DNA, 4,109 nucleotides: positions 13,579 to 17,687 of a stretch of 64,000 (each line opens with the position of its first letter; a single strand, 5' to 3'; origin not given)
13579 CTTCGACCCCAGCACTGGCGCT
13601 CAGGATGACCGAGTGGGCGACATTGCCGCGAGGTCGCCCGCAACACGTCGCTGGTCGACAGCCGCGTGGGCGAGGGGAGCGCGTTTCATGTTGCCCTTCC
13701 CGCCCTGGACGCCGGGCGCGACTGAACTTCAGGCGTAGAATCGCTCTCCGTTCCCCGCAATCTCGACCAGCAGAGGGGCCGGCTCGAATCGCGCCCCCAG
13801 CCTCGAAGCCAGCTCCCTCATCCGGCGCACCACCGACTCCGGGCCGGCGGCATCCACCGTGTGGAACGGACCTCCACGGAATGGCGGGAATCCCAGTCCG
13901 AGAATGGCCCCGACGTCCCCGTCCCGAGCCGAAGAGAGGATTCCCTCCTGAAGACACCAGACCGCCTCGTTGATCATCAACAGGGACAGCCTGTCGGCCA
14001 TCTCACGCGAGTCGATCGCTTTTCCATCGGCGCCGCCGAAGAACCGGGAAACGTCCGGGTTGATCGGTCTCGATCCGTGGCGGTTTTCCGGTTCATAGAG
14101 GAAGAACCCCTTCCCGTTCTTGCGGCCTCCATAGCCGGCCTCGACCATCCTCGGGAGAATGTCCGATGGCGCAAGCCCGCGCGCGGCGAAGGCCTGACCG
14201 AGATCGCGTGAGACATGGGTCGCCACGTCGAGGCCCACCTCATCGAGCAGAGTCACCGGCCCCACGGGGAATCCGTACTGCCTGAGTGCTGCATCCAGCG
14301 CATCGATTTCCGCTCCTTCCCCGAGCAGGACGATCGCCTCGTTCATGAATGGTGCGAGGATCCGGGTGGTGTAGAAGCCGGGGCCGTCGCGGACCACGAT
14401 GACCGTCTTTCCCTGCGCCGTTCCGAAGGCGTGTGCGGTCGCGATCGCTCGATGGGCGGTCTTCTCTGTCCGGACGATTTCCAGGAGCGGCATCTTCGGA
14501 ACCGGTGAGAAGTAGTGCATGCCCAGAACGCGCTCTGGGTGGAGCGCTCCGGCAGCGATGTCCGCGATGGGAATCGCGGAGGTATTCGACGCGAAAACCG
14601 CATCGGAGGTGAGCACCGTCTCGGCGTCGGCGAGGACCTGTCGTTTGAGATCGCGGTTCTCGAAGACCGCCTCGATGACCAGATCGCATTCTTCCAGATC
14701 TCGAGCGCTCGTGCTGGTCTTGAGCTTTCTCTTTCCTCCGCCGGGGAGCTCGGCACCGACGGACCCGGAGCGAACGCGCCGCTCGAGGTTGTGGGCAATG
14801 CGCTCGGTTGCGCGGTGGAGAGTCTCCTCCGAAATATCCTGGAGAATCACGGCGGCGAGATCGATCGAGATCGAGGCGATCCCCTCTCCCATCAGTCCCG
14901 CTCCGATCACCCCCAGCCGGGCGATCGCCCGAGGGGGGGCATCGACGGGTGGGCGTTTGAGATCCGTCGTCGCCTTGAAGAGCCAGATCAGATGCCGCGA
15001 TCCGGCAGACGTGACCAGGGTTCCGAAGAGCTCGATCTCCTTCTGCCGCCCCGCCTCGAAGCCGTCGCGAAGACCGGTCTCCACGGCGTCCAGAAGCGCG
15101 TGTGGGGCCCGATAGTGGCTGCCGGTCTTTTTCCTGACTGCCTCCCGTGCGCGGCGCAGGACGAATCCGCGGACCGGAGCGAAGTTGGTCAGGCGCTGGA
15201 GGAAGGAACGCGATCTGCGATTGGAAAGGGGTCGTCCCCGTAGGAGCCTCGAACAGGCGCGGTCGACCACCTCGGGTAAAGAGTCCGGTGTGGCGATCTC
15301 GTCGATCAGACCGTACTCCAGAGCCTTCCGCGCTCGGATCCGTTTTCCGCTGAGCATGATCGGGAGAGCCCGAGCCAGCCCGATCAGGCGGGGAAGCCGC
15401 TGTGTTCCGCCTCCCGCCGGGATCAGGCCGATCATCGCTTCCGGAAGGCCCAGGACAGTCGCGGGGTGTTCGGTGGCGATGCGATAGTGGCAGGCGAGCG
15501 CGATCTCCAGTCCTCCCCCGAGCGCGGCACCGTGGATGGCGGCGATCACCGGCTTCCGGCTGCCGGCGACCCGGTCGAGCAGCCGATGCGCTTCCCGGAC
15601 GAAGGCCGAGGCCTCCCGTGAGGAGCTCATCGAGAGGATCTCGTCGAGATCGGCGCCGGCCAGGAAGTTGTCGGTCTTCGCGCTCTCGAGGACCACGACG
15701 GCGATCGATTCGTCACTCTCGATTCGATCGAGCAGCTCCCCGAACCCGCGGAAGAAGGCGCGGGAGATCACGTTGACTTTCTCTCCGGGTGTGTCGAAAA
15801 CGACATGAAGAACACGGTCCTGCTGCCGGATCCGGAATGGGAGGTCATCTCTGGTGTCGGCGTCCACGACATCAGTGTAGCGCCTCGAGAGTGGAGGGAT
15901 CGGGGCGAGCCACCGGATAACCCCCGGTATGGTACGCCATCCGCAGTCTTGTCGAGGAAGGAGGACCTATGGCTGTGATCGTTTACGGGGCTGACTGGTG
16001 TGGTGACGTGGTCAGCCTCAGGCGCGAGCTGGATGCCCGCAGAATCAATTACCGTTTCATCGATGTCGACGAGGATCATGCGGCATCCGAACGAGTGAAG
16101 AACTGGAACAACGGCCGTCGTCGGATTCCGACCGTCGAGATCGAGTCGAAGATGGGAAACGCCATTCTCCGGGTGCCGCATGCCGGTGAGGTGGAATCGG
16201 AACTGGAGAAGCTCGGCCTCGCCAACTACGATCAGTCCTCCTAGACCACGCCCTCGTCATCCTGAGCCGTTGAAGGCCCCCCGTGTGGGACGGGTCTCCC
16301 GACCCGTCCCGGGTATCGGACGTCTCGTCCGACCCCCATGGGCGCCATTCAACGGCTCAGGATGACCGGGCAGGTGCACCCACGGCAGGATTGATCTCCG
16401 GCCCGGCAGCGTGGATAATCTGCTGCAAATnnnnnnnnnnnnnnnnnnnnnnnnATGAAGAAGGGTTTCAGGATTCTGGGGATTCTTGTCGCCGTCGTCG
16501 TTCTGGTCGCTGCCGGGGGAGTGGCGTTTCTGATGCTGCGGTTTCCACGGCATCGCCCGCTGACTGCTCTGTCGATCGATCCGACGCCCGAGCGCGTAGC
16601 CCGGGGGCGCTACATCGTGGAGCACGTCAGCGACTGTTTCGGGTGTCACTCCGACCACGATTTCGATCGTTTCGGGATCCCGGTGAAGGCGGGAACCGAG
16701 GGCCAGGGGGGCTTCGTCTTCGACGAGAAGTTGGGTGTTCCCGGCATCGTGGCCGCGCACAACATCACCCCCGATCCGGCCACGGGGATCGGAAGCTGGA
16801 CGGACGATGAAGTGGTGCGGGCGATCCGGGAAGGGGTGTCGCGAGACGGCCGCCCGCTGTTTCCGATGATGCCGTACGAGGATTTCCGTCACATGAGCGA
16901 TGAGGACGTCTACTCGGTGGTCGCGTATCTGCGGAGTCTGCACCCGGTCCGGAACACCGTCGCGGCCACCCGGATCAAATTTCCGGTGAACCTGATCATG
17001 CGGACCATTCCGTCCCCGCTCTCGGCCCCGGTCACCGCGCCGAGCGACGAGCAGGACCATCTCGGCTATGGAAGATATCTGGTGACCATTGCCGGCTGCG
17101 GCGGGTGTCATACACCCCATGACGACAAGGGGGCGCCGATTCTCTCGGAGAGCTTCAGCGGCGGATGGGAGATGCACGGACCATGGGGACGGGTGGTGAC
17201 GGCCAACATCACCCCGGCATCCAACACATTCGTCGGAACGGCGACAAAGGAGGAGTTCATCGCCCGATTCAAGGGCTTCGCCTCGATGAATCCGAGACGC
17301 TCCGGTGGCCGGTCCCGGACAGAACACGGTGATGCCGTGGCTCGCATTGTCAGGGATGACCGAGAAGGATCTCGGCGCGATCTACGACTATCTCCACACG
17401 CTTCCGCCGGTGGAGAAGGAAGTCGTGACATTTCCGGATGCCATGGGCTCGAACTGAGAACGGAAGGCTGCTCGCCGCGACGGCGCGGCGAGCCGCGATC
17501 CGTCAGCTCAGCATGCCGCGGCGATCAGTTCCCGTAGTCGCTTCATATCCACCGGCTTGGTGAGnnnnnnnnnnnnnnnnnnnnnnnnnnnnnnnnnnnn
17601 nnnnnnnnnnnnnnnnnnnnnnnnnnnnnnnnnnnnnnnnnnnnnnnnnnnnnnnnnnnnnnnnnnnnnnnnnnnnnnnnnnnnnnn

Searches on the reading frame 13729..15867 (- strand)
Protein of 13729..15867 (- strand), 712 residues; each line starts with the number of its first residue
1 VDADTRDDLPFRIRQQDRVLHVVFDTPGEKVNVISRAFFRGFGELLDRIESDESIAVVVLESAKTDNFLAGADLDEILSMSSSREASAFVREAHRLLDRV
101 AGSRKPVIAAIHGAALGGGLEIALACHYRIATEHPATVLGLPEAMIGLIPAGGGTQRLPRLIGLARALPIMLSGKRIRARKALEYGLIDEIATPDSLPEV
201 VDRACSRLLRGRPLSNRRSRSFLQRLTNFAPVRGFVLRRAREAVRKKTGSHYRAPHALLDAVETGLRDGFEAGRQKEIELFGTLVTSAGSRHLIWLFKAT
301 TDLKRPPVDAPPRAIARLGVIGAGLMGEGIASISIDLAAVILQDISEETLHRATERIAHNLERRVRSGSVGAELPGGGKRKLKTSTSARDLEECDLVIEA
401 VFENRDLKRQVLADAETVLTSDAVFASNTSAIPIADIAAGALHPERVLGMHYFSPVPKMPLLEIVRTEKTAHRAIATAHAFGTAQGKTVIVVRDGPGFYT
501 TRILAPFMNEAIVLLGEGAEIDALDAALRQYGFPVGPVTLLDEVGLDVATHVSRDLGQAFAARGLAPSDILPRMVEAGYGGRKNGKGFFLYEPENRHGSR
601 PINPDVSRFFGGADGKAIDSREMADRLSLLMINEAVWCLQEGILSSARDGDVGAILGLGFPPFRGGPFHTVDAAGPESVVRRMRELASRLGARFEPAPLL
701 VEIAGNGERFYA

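Call 10: search_protein_families(library=pfam, proteins=[window:13729-15867:-])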
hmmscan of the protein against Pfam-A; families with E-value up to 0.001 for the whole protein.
window:13729-15867:- (712 aa): 4 families
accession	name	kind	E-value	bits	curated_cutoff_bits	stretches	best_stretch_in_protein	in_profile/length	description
PF02737.24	3HCDH_N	-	8.9e-51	172.8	22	1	318-494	2-179/180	3-hydroxyacyl-CoA dehydrogenase, NAD binding domain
PF00378.25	ECH_1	-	9.2e-38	130.4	27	1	16-221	3-203/251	Enoyl-CoA hydratase/isomerase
PF00725.27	3HCDH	-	3.2e-33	114.6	22.1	1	497-591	1-97/97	3-hydroxyacyl-CoA dehydrogenase, C-terminal domain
PF16113.10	ECH_2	-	9.3e-30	104.7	27.2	1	29-206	10-186/335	Enoyl-CoA hydratase/isomerase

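Call 27: find_homologous_proteins(query=window:13729-15867:-, max_evalue=1e-50)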
Query window:13729-15867:- (712 aa): 7990 proteins with E <= 1e-50 among 8000 candidates; the best 120 are listed.
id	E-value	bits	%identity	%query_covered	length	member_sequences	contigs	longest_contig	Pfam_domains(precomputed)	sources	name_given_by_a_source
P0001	0.0e+0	1562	100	100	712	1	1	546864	PF00378.26,PF00725.28,PF16113.11,PF02737.25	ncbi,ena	-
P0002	6.3e-259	879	60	98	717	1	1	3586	PF00378.26,PF00725.28,PF16113.11,PF02737.25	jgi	jgi:3-hydroxyacyl-CoA dehydrogenase/enoyl-CoA hydratase/3-hydroxybutyryl-CoA epimerase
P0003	2.1e-258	878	59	98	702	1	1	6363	PF00378.26,PF00725.28,PF16113.11,PF02737.25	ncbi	ncbi:MAG: 3-hydroxyacyl-CoA dehydrogenase NAD-binding domain-containing protein [Thermoanaerobaculia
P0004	4.0e-257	873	60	98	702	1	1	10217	PF00378.26,PF00725.28,PF16113.11,PF02737.25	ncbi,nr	ncbi:MAG: 3-hydroxyacyl-CoA dehydrogenase NAD-binding domain-containing protein [Thermoanaerobaculia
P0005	4.2e-257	873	59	98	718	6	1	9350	PF00378.26,PF00725.28,PF16113.11,PF02737.25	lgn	-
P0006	1.6e-253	861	59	98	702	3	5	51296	PF00378.26,PF00725.28,PF16113.11,PF02737.25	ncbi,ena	-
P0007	6.6e-253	859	59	98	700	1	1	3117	PF00378.26,PF00725.28,PF16113.11,PF02737.25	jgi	-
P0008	1.4e-252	858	58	98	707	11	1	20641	PF00378.26,PF00725.28,PF16113.11,PF02737.25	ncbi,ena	-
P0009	1.5e-252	858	59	97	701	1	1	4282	PF00378.26,PF00725.28,PF16113.11,PF02737.25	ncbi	-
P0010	5.0e-252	857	57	98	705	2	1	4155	PF00378.26,PF00725.28,PF16113.11,PF02737.25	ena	-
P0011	8.0e-250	849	58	97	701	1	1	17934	PF00378.26,PF00725.28,PF16113.11,PF02737.25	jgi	jgi:3-hydroxyacyl-CoA dehydrogenase/enoyl-CoA hydratase/3-hydroxybutyryl-CoA epimerase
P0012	2.1e-249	848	56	98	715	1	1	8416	PF00378.26,PF00725.28,PF16113.11,PF02737.25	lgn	-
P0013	2.1e-249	848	58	98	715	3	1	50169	PF00378.26,PF00725.28,PF16113.11,PF02737.25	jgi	jgi:3-hydroxyacyl-CoA dehydrogenase/enoyl-CoA hydratase/3-hydroxybutyryl-CoA epimerase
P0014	3.1e-249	847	59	97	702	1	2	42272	PF00378.26,PF00725.28,PF16113.11,PF02737.25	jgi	jgi:3-hydroxyacyl-CoA dehydrogenase/enoyl-CoA hydratase/3-hydroxybutyryl-CoA epimerase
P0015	9.4e-249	846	58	98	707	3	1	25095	PF00378.26,PF00725.28,PF16113.11,PF02737.25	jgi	jgi:3-hydroxyacyl-CoA dehydrogenase/enoyl-CoA hydratase/3-hydroxybutyryl-CoA epimerase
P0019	3.2e-247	841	57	99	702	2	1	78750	PF00378.26,PF00725.28,PF16113.11,PF02737.25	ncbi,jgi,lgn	ncbi:MAG: 3-hydroxyacyl-CoA dehydrogenase NAD-binding domain-containing protein [Thermoanaerobaculia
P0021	2.5e-246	838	58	98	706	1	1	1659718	PF00378.26,PF00725.28,PF16113.11,PF02737.25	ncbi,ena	ncbi:MAG: 3-hydroxyacyl-CoA dehydrogenase NAD-binding domain-containing protein [Thermoanaerobaculia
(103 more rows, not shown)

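Call 28: find_encoding_contigs(protein=P0001, flank=10000, max_places=4)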
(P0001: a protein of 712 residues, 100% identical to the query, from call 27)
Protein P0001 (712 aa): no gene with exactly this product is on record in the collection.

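Call 29: list_cluster_members(proteins=[P0001])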
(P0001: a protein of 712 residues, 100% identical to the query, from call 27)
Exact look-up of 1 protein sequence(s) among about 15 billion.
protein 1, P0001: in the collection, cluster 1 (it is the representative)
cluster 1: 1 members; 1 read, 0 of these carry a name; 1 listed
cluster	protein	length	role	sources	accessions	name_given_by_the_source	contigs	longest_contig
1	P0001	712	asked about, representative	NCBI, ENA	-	-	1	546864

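Call 30: find_encoding_contigs(protein=P0006, flank=10000, max_places=3)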
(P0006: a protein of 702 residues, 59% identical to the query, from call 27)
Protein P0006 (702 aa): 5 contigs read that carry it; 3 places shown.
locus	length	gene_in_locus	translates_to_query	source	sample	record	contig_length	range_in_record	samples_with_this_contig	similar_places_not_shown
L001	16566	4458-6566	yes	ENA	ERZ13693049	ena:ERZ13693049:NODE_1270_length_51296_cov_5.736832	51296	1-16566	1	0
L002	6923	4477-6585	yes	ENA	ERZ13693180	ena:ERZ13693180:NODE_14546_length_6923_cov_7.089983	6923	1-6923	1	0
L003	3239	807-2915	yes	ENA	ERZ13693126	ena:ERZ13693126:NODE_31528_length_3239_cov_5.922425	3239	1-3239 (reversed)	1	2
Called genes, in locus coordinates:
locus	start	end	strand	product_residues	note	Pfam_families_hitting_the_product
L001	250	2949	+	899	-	PF00069:Pkinase, PF01636:APH (faint), PF07714:PK_Tyr_Ser-Thr, PF03109:ABC1 (weak), PF07676:PD40 (faint), PF26550:Tricorn_2nd (faint), PF26549:Tricorn_N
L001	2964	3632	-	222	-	PF00730:HhH-GPD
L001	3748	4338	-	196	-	PF06940:DUF1287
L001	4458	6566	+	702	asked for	PF00378:ECH_1, PF16113:ECH_2, PF02737:3HCDH_N, PF00725:3HCDH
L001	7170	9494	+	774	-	PF04773:FecR (weak), PF20245:DUF6600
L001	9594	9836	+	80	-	-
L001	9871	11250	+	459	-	PF00072:Response_reg, PF00158:Sigma54_activat, PF14532:Sigma54_activ_2, PF00004:AAA (faint), PF07728:AAA_5 (weak), PF25601:AAA_lid_14, PF02954:HTH_8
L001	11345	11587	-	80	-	-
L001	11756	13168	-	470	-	PF01979:Amidohydro_1, PF07969:Amidohydro_3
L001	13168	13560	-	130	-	PF00383:dCMP_cyt_deam_1, PF08211:dCMP_cyt_deam_2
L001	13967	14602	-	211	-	PF01300:Sua5_yciO_yrdC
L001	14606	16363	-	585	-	PF02463:SMC_N, PF13476:AAA_23, PF13304:AAA_21 (faint)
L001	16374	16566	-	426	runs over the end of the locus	PF00675:Peptidase_M16, PF05193:Peptidase_M16_C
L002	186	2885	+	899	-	PF00069:Pkinase, PF01636:APH (faint), PF07714:PK_Tyr_Ser-Thr, PF03109:ABC1 (weak), PF07676:PD40 (faint), PF26550:Tricorn_2nd (faint), PF26549:Tricorn_N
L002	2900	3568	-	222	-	PF00730:HhH-GPD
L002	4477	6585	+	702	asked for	PF00378:ECH_1, PF16113:ECH_2, PF02737:3HCDH_N, PF00725:3HCDH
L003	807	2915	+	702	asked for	PF00378:ECH_1, PF16113:ECH_2, PF02737:3HCDH_N, PF00725:3HCDH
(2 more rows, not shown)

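Call 31: find_encoding_contigs(protein=P0021, flank=10000, max_places=2)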
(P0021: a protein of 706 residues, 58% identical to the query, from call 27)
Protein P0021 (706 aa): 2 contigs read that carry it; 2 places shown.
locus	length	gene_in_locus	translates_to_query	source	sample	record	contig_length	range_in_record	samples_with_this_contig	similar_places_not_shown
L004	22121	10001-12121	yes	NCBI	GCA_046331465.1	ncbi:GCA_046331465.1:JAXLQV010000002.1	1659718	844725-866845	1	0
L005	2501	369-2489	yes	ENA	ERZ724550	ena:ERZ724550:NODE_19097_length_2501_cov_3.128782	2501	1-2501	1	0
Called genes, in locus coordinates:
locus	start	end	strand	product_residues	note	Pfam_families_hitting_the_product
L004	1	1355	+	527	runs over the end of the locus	-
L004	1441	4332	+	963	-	PF00082:Peptidase_S8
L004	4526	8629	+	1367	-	PF12969:DUF3857, PF01841:Transglut_core, PF13428:TPR_14 (faint), PF14559:TPR_19 (faint), PF13431:TPR_17 (faint)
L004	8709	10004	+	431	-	PF00108:Thiolase_N, PF00109:ketoacyl-synt, PF02803:Thiolase_C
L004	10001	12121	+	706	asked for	PF00378:ECH_1, PF16113:ECH_2, PF02737:3HCDH_N, PF00725:3HCDH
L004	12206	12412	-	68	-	PF07311:Dodecin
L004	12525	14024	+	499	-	PF00496:SBP_bac_5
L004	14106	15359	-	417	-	PF03349:Toluene_X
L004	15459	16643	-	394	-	PF04143:Sulf_transp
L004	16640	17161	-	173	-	PF04143:Sulf_transp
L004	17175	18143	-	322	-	PF14589:NrfD_2, PF03916:NrfD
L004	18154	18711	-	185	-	PF13187:Fer4_9 (faint), PF13484:Fer4_16 (faint), PF14697:Fer4_21 (faint), PF25160:LdpA_Fe-S-bd (faint), PF12797:Fer4_2 (faint), PF12838:Fer4_7 (weak), PF13247:Fer4_11, PF00037:Fer4 (weak), +2 more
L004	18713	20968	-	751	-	PF04879:Molybdop_Fe4S4, PF00384:Molybdopterin, PF01568:Molydop_binding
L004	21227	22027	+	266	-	PF01643:Acyl-ACP_TE, PF13279:4HBT_2 (faint), PF20791:Acyl-ACP_TE_C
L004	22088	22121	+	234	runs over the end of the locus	-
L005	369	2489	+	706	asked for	PF00378:ECH_1, PF16113:ECH_2, PF02737:3HCDH_N, PF00725:3HCDH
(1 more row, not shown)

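Call 32: find_encoding_contigs(protein=P0019, flank=10000, max_places=2)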
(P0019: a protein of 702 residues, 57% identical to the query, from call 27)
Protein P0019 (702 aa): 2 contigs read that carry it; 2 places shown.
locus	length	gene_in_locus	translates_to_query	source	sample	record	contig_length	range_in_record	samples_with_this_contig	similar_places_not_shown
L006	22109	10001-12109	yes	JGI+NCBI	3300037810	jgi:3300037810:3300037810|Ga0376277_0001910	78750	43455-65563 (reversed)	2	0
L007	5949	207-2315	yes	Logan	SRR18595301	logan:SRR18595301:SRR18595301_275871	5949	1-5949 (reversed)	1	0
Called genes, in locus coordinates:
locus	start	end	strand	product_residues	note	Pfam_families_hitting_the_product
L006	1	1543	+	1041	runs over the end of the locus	PF00873:ACR_tran, PF03176:MMPL (faint)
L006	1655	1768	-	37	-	-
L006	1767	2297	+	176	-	PF11716:MDMPI_N, PF12867:DinB_2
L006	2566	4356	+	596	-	PF01558:POR, PF01855:POR_N, PF17147:PFOR_II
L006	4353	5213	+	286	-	PF02775:TPP_enzyme_C, PF12367:PFO_beta_C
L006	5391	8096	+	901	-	PF00069:Pkinase, PF01636:APH (faint), PF07714:PK_Tyr_Ser-Thr, PF03109:ABC1 (weak), PF07676:PD40 (faint), PF26550:Tricorn_2nd (weak), PF26549:Tricorn_N (weak)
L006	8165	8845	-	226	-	PF00730:HhH-GPD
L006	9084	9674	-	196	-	PF06940:DUF1287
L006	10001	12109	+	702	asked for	PF00378:ECH_1, PF16113:ECH_2, PF02737:3HCDH_N, PF00725:3HCDH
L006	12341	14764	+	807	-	-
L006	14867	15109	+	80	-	-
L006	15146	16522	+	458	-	PF00072:Response_reg, PF00158:Sigma54_activat, PF14532:Sigma54_activ_2, PF07728:AAA_5 (weak), PF25601:AAA_lid_14, PF02954:HTH_8 (weak)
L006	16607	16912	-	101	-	-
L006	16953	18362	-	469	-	PF01979:Amidohydro_1, PF07969:Amidohydro_3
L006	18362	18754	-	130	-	PF00383:dCMP_cyt_deam_1, PF08211:dCMP_cyt_deam_2, PF26947:CDL (weak)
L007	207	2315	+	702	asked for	PF00378:ECH_1, PF16113:ECH_2, PF02737:3HCDH_N, PF00725:3HCDH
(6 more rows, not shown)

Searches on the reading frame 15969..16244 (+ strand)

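Call 75: search_protein_families(library=pfam, proteins=[window:15969-16244:+], max_evalue=0.01)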
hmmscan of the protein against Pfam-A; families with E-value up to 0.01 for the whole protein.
window:15969-16244:+ (91 aa): 2 families
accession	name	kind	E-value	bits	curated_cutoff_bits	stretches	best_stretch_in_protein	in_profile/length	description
PF00462.30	Glutaredoxin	-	3.8e-09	37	22.9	1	3-60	1-57/60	Glutaredoxin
PF14595.12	Thioredoxin_9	-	9.1e-05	22.8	25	1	2-66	44-111/129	Thioredoxin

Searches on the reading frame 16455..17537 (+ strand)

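Call 75: search_protein_families(library=pfam, proteins=[window:16455-17537:+], max_evalue=0.01)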
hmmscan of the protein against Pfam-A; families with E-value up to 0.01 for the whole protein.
window:16455-17537:+ (360 aa): 3 families
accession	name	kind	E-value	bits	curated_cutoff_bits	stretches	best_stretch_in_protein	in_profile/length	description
PF13442.11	Cytochrome_CBB3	-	1.9e-05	25.3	27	1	47-159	2-68/68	Cytochrome C oxidase, cbb3-type, subunit III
PF00034.26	Cytochrom_C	-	3e-05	25.7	21.3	1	59-162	10-89/90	Cytochrome c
PF09699.15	Paired_CXXCH_1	-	0.0031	17.6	20.6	0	214-227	8-21/41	Doubled CXXCH motif (Paired_CXXCH_1)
